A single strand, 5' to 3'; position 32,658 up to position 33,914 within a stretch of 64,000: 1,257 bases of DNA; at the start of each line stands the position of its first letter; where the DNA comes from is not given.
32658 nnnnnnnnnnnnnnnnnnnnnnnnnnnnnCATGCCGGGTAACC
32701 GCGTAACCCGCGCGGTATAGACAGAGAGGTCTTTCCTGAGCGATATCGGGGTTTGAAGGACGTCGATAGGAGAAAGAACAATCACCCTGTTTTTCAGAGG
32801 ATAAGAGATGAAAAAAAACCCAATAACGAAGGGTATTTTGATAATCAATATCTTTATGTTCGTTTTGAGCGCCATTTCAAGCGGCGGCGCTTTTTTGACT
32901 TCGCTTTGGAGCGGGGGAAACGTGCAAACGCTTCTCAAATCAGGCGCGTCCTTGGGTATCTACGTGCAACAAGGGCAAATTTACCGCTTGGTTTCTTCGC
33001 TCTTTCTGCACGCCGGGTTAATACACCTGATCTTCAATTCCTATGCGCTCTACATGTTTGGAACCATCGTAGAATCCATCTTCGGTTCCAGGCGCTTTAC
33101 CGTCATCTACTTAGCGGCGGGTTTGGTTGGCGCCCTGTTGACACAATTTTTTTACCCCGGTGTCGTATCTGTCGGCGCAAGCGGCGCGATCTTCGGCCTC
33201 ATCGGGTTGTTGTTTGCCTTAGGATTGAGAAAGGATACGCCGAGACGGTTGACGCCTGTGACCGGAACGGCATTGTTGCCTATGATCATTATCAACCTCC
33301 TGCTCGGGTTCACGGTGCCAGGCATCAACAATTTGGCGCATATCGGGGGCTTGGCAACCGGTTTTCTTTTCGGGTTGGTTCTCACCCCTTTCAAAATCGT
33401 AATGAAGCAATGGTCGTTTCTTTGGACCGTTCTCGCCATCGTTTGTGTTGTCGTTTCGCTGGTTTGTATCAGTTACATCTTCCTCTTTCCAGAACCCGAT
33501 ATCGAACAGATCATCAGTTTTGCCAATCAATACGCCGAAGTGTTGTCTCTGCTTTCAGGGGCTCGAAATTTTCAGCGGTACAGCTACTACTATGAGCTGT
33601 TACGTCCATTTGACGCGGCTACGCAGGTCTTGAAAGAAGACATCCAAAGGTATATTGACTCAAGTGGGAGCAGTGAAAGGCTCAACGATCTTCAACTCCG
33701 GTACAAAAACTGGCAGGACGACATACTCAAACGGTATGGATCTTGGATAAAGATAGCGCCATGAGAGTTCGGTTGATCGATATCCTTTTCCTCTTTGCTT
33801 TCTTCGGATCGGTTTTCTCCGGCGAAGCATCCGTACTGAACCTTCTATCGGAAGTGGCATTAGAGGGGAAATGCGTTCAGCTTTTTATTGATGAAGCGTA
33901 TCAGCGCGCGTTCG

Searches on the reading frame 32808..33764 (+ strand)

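Call 29: search_protein_families(library=pfam, proteins=[window:32808-33764:+], max_evalue=0.00001)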
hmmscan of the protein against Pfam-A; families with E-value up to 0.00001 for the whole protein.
window:32808-33764:+ (318 aa): 1 family
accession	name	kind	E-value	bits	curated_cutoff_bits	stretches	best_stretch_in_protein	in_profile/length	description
PF01694.28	Rhomboid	-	6.7e-38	130.6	22.6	1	56-193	2-141/143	Rhomboid domain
